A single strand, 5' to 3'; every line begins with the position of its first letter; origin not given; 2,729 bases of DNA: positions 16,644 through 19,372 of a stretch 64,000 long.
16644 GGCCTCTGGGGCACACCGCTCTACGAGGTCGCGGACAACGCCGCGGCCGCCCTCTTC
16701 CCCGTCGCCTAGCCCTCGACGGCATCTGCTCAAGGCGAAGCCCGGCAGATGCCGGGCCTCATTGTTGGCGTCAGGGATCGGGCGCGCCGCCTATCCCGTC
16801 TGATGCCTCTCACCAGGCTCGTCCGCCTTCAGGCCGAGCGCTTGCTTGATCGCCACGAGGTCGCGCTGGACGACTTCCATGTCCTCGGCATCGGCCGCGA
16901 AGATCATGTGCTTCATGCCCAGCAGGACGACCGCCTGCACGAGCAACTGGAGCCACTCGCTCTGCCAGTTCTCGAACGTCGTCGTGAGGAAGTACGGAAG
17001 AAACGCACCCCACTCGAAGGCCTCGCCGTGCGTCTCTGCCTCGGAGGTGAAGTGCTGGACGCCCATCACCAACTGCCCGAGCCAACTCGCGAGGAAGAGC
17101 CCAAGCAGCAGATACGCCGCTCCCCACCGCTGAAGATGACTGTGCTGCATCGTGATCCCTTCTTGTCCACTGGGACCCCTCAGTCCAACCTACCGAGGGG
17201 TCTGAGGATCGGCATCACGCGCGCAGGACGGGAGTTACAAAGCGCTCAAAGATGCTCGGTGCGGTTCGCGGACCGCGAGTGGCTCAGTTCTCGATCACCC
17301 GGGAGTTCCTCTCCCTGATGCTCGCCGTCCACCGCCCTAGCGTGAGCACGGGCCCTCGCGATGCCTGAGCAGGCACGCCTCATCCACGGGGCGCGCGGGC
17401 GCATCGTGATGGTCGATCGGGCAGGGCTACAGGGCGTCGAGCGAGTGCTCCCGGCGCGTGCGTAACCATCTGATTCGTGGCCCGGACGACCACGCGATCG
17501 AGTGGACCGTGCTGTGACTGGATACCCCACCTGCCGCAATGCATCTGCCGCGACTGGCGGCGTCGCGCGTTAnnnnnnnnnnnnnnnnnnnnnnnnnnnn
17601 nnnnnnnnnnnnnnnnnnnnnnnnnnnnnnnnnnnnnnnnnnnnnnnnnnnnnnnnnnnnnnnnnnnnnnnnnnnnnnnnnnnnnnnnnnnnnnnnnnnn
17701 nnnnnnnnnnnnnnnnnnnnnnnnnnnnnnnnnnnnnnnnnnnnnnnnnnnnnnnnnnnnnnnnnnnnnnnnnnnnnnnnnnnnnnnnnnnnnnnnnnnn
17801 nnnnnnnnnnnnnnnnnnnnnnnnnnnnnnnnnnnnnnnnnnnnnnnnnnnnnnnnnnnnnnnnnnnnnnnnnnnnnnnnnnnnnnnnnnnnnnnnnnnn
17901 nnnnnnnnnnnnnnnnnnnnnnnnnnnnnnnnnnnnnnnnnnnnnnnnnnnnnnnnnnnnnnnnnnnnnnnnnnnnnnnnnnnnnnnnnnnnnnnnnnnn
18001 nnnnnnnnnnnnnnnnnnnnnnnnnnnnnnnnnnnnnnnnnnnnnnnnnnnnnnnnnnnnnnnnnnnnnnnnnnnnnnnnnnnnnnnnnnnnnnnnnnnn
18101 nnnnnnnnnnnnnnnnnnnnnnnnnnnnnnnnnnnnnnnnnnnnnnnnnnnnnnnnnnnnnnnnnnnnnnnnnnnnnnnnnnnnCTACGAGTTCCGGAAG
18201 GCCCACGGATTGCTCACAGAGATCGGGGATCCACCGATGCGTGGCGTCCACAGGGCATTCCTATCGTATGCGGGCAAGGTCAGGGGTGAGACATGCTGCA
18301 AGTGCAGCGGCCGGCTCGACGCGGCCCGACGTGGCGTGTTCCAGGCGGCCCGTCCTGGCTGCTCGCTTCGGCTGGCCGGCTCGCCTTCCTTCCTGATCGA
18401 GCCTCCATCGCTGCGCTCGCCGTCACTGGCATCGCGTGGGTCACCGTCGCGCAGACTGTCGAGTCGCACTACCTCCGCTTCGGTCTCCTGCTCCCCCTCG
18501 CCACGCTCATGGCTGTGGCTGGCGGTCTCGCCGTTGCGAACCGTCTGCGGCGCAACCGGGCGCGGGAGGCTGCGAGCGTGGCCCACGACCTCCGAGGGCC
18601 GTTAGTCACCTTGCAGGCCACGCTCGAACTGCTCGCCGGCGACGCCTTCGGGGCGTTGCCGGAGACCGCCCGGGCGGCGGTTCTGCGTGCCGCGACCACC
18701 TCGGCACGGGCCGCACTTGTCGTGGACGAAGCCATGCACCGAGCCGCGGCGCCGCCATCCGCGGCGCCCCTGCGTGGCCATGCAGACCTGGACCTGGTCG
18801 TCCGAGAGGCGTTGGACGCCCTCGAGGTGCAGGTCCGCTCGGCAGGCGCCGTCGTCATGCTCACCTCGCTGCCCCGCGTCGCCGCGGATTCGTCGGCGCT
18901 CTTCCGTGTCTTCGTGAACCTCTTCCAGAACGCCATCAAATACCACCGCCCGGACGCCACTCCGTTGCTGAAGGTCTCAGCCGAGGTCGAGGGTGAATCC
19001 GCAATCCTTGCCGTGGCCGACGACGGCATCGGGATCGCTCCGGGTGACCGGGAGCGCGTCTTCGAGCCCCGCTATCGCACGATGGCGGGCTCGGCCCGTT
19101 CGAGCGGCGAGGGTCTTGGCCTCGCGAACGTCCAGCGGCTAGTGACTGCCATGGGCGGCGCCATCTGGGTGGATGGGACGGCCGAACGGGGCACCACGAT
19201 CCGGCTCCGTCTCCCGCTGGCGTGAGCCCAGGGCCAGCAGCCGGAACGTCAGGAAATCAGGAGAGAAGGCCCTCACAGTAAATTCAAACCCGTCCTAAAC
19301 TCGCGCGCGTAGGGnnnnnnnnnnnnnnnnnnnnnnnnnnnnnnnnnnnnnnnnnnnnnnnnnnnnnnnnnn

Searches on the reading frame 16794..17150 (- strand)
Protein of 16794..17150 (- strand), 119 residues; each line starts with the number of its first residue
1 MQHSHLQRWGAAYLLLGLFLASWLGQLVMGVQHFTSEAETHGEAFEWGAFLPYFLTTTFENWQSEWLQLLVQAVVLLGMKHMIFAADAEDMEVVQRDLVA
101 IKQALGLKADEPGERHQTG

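Call 54: search_protein_families(library=pfam, max_evalue=0.001, proteins=[window:16794-17150:-])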
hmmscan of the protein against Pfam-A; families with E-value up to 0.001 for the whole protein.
window:16794-17150:- (119 aa): 1 family
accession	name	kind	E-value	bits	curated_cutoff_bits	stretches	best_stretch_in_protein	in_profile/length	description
PF20554.3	DUF6766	-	1.5e-10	41.2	27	1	5-71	4-73/221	Domain of unknown function (DUF6766)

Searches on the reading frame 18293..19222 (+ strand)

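Call 54: search_protein_families(library=pfam, max_evalue=0.001, proteins=[window:18293-19222:+])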
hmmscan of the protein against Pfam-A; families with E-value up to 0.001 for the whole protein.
window:18293-19222:+ (310 aa): 2 families
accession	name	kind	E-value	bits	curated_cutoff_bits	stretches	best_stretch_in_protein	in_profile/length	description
PF02518.31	HATPase_c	-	6.8e-25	88.1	26.4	1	199-309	2-109/111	Histidine kinase-, DNA gyrase B-, and HSP90-like ATPase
PF00512.31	HisKA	-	1.9e-05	25.1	26.9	1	89-146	2-56/66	His Kinase A (phospho-acceptor) domain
